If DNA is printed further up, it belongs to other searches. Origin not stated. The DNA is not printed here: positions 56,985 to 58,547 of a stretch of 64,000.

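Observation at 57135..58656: Free ACP plus radical SAM enzyme head the operon, while NRPS-A starts with a naked Cy domain and no loader is encoded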

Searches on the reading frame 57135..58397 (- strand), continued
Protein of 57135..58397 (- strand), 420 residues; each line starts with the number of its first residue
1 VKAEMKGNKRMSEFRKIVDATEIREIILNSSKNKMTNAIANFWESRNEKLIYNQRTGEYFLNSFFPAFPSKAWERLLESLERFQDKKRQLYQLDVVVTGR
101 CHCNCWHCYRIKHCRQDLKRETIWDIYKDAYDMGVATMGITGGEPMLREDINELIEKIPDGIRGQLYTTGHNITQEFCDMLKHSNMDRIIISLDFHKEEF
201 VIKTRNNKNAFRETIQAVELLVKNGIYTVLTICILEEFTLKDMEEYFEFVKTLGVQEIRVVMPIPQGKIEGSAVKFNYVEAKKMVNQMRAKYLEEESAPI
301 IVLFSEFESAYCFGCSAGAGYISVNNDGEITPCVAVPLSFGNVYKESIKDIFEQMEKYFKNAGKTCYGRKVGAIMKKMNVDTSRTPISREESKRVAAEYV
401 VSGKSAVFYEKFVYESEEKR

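Call 19: find_related_loci(query=A1, collection=genome_contigs, flank=10000)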
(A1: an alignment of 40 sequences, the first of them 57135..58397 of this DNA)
Query A1 (420 aa) in genome_contigs; peptide patterns used: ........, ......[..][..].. (x = any residue, [..] = any of these).
600 stretches matched a pattern (row limit reached: there are more); 533 encode a relative of the query (tblastn E <= 1e-3); the best 80 are kept; 80 distinct loci.
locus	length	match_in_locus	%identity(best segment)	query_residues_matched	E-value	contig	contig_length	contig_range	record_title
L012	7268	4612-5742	46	34-408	9e-115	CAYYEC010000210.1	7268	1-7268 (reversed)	MAG TPA_asm: uncultured Eubacteriales bacterium isolate binchicken_co178_180 genome assembly, contig: NODE_12062_length_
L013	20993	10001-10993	28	61-398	1e-50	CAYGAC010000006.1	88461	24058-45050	MAG TPA_asm: uncultured Thermoplasmatales archaeon isolate ERP108616_co1_401 genome assembly, contig: k119_1524368, whol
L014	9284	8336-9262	31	61-371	9e-47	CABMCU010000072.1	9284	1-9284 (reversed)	uncultured archaeon isolate LFW-68_2 genome assembly, contig: LFW682_35, whole genome shotgun sequence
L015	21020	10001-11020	28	54-392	2e-43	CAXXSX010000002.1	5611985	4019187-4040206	MAG: Victivallales bacterium isolate 56fe3c74-01ca-462c-9ae8-43b0e1f46eca genome assembly, contig: contig_2, whole genom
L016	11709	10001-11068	29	29-375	1e-40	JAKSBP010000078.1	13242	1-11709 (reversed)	MAG: Clostridia bacterium isolate MAG.191 k141_7287800, whole genome shotgun sequence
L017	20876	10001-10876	24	70-369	2e-22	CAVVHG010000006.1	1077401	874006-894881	MAG: uncultured Acidobacteriota bacterium isolate MFD02979.bin.1.139 genome assembly, contig: contig_40871, whole genome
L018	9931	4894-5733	25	86-366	4e-21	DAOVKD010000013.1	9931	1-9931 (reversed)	MAG TPA_asm: Candidatus Woesearchaeota archaeon isolate CSMAG_1410 CSMAG_1410_k141_3157186_length_9931_cov_18.0000, whol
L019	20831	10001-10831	26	94-352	1e-20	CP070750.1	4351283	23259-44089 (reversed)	MAG: Candidatus Aminicenantes bacterium isolate bin34 chromosome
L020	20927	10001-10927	24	58-357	2e-19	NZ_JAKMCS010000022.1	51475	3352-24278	Aestuariivivens insulae strain AH-MY3 NODE_22_length_51475_cov_47.747215, whole genome shotgun sequence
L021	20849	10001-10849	28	87-357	7e-19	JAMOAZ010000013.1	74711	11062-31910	MAG: Nitrospirota bacterium isolate MYC-10 scaffold13, whole genome shotgun sequence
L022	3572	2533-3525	25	77-385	6e-18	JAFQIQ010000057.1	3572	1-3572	MAG: Lachnospira sp. isolate RGIG1854 Goat_Cecum-6__c136924, whole genome shotgun sequence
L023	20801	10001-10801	23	86-355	2e-17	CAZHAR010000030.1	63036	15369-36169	MAG TPA_asm: uncultured Planctomycetota bacterium isolate binchicken_co248_743 genome assembly, contig: NODE_327_length_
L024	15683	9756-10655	26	77-353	6e-16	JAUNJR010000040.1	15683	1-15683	MAG: Coriobacteriales bacterium isolate S2M_St_18 NODE_316_length_15683_cov_10.269836, whole genome shotgun sequence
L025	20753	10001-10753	24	88-334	9e-16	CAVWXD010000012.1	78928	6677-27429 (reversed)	MAG: uncultured Methanomicrobiales archaeon isolate MFD00905.bin.2.46 genome assembly, contig: contig_85110, whole genom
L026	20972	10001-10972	23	36-352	1e-15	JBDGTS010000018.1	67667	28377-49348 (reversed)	MAG: Halobacteriaceae archaeon isolate DAL-WCL_32_78C3R c_000000000142, whole genome shotgun sequence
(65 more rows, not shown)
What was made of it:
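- Tried and rejected: The genome_contigs scan (call 19).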

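Call 25: find_encoding_contigs(protein=P0059, flank=10000, max_places=1)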
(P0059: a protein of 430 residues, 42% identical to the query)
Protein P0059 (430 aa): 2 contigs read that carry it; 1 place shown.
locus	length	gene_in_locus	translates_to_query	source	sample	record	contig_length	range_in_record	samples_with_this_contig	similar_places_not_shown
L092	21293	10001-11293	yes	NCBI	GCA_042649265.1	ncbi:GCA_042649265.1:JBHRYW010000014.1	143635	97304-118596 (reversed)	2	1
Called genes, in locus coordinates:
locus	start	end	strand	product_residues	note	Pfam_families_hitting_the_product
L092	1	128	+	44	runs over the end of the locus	-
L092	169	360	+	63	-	-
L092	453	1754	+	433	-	-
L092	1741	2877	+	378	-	PF14399:BtrH_N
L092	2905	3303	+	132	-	-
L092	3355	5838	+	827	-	PF02687:FtsX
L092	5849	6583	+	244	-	PF00005:ABC_tran, PF13304:AAA_21 (weak)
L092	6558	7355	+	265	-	-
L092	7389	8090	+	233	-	PF02463:SMC_N (weak), PF00005:ABC_tran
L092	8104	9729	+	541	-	PF00501:AMP-binding, PF23562:AMP-binding_C_3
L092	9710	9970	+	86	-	PF00550:PP-binding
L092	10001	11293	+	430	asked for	PF04055:Radical_SAM, PF13186:SPASM (weak)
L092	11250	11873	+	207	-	PF01209:Ubie_methyltran, PF13489:Methyltransf_23, PF05175:MTS, PF13847:Methyltransf_31, PF08241:Methyltransf_11, PF08242:Methyltransf_12, PF13649:Methyltransf_25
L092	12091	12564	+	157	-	PF00293:NUDIX (weak)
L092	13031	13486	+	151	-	PF00293:NUDIX, PF14815:NUDIX_4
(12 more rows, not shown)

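Call 26: find_encoding_contigs(protein=P0082, flank=10000, max_places=1)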
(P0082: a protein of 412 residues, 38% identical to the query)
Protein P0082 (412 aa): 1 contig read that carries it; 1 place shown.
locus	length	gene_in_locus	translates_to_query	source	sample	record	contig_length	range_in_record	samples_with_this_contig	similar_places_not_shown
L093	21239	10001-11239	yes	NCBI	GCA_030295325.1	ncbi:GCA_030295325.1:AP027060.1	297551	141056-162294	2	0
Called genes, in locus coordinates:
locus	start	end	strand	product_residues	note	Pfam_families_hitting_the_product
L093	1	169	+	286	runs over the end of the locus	PF00528:BPD_transp_1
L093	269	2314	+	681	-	PF02743:dCache_1, PF00672:HAMP (weak), PF00015:MCPsignal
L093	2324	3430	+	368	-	PF00005:ABC_tran, PF17912:OB_MalK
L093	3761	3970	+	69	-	-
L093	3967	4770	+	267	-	PF01182:Glucosamine_iso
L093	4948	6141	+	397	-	PF00480:ROK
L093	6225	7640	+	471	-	PF01270:Glyco_hydro_8 (faint)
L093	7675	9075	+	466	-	PF01270:Glyco_hydro_8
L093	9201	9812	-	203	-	PF00440:TetR_N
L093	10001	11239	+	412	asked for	PF04055:Radical_SAM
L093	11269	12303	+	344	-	PF00195:Chal_sti_synt_N (faint), PF08545:ACP_syn_III, PF08541:ACP_syn_III_C (weak)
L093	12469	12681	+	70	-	-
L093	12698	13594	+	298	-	PF00892:EamA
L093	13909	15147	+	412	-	PF06980:DUF1302 (weak)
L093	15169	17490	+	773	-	PF03176:MMPL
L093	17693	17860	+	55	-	-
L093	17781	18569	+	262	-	PF07044:DUF1329 (faint), PF17131:TP_0789-like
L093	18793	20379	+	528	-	PF00005:ABC_tran, PF02463:SMC_N (faint), PF13304:AAA_21 (faint), PF12848:ABC_tran_Xtn, PF00005:ABC_tran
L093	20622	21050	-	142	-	PF12646:DUF3783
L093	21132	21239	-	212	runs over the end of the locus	PF03006:HlyIII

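Call 27: find_encoding_contigs(protein=P0083, flank=10000, max_places=1)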
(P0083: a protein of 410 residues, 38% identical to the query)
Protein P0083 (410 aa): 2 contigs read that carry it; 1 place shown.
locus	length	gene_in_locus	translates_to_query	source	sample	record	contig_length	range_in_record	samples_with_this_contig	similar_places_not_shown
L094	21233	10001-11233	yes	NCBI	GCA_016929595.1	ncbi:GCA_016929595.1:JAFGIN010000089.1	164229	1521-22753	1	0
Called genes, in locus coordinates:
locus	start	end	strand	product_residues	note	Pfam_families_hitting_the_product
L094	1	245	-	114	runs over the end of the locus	PF01740:STAS, PF13466:STAS_2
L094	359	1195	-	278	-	PF00990:GGDEF, PF24898:GGDEF_GdpP (faint)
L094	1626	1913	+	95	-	-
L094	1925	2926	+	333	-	PF00160:Pro_isomerase, PF00254:FKBP_C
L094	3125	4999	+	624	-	PF00795:CN_hydrolase, PF02540:NAD_synthase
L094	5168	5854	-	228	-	PF00849:PseudoU_synth_2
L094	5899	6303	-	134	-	PF00011:HSP20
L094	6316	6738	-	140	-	PF00011:HSP20, PF17886:ArsA_HSP20 (weak)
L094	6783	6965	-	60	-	-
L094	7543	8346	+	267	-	PF00891:Methyltransf_2, PF13489:Methyltransf_23, PF01209:Ubie_methyltran, PF02390:Methyltransf_4, PF08241:Methyltransf_11, PF08242:Methyltransf_12, PF13649:Methyltransf_25, PF13847:Methyltransf_31, +1 more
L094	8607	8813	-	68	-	-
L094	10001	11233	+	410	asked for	PF04055:Radical_SAM, PF13186:SPASM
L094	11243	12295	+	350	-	PF00195:Chal_sti_synt_N (weak), PF08545:ACP_syn_III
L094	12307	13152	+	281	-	PF12724:Flavodoxin_5 (weak), PF12800:Fer4_4 (faint), PF13746:Fer4_18 (weak), PF00037:Fer4, PF13237:Fer4_10 (weak), PF12838:Fer4_7, PF13187:Fer4_9 (weak), PF00037:Fer4 (weak), +5 more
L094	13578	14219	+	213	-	PF00440:TetR_N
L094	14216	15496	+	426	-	PF02321:OEP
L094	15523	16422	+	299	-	-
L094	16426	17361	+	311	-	PF00005:ABC_tran, PF13304:AAA_21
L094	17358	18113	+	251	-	PF00005:ABC_tran, PF13304:AAA_21 (weak)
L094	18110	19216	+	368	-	PF12679:ABC2_membrane_2, PF12698:ABC2_membrane_3, PF01061:ABC2_membrane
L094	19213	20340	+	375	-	PF12679:ABC2_membrane_2, PF12698:ABC2_membrane_3, PF01061:ABC2_membrane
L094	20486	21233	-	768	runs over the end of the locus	PF03104:DNA_pol_B_exo1, PF00136:DNA_pol_B, PF03175:DNA_pol_B_2 (weak)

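Call 38: predict_structure(alignment_id=A1)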
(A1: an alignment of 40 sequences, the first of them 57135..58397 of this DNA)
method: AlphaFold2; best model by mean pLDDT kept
length: 420 residues; sequences in the alignment: 40
mean_pLDDT: 92.0   pTM: 0.91
mean pLDDT of the five models: 92.0, 91.8, 91.3, 91.0, 90.7
residues with pLDDT >= 90: 338; 70-90: 59; 50-70: 16; < 50: 7
segments of 3 or more residues with pLDDT < 50: 1-3
pLDDT, mean of each block of 10 residues (from residue 1): 50 92 98 97 95 97 97 98 93 97 77 91 98 98 96 98 98 98 97 94 93 98 98 89 95 97 76 73 92 94 91 94 97 94 98 97 89 93 92 97 91 69
secondary structure, 60 per line:
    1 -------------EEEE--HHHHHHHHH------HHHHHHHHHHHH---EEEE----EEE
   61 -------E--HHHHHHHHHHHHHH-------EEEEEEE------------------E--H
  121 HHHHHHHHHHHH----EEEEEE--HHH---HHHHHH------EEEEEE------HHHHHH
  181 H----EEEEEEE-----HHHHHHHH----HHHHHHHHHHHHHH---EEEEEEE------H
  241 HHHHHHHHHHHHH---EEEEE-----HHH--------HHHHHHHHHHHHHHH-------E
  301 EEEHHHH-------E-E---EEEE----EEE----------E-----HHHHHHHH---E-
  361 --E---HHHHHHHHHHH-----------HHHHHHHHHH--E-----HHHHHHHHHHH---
elements in order: E14-17 H20-28 H35-46 E50-53 E58-60 H71-84 E92-98 H120-132 E137-142 H151-156 E163-168 H175-181 E186-192 H198-205 H210-223 E227-233 H240-253 E257-261 H278-292 E300-303 H304-307 E321-324 E329-331 H348-355 H367-377 H389-398 H407-417

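Call 41: fold_search(model_id=the predicted structure, library=pdb)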
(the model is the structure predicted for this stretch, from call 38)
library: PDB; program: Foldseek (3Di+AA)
matches with E <= 10: 1865; with E <= 0.001: 197
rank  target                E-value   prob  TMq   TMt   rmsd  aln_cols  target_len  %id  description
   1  5v1s_A                8.3e-16  1.00  0.55  0.55   6.7       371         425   14  Crystal structure of Streptococcus suis SuiB bound to S-adenosylmethionine (released 2017-08-30)
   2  5v1q_B                1.0e-15  1.00  0.54  0.52   9.5       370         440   16  Crystal structure of Streptococcus suis SuiB (released 2017-08-30)
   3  6efn                  1.2e-15  1.00  0.54  0.59   7.2       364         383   17  Structure of a RiPP maturase, SkfB (released 2018-10-24)
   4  5v1t_A                1.9e-15  1.00  0.55  0.53   5.3       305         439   16  Crystal structure of Streptococcus suis SuiB bound to precursor peptide SuiA (released 2017-08-30)
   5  5v1s_B                9.7e-15  1.00  0.51  0.50   7.9       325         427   17  Crystal structure of Streptococcus suis SuiB bound to S-adenosylmethionine (released 2017-08-30)
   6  5v1q_A                2.1e-14  1.00  0.55  0.54   5.5       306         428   16  Crystal structure of Streptococcus suis SuiB (released 2017-08-30)
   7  7vob                  1.0e-13  1.00  0.49  0.62   4.6       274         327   16  The crystal structure of a Radical SAM Enzyme BlsE involved in the Biosynthesis of Blasticidin S (released 2022-05-04)
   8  6c8v                  5.1e-12  1.00  0.51  0.66   7.3       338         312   17  X-ray structure of PqqE from Methylobacterium extorquens (released 2018-02-14)
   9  5why_B                5.4e-12  1.00  0.52  0.52  14.6       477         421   13  Structural Insights into Thioether Bond Formation in the Biosynthesis of Sactipeptides (released 2017-07-26)
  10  5why_A                9.7e-12  1.00  0.51  0.52  11.1       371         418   15  Structural Insights into Thioether Bond Formation in the Biosynthesis of Sactipeptides (released 2017-07-26)
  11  8vpo                  1.2e-11  1.00  0.47  0.45  12.8       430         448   17  X-Ray Crystal Structure of TigE from Paramaledivibacter caminithermalis (released 2024-02-07)
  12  2fb2_B                2.1e-11  1.00  0.53  0.67   5.9       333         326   18  Structure of the MoaA Arg17/266/268/Ala triple mutant (released 2006-05-09)
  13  1tv7_A                2.2e-11  1.00  0.53  0.66   5.6       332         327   18  Structure of the S-adenosylmethionine dependent Enzyme MoaA (released 2004-08-31)
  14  8hzv_D                2.5e-11  1.00  0.48  0.43  11.1       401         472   13  The crystal structure of a Radical SAM Enzyme DesII (released 2024-07-10)
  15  5wgg_A                3.9e-11  1.00  0.50  0.48  13.9       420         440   15  Structural Insights into Thioether Bond Formation in the Biosynthesis of Sactipeptides (released 2017-07-26)
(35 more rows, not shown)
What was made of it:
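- On Twitch subfamily (one auxiliary cluster; BtrN, MoaA, SkfB): SkfB, BlsE and MoaA are among the best structural neighbours (call 41).
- Closest known: SkfB. Same: It ranks third in the Foldseek search (call 41).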
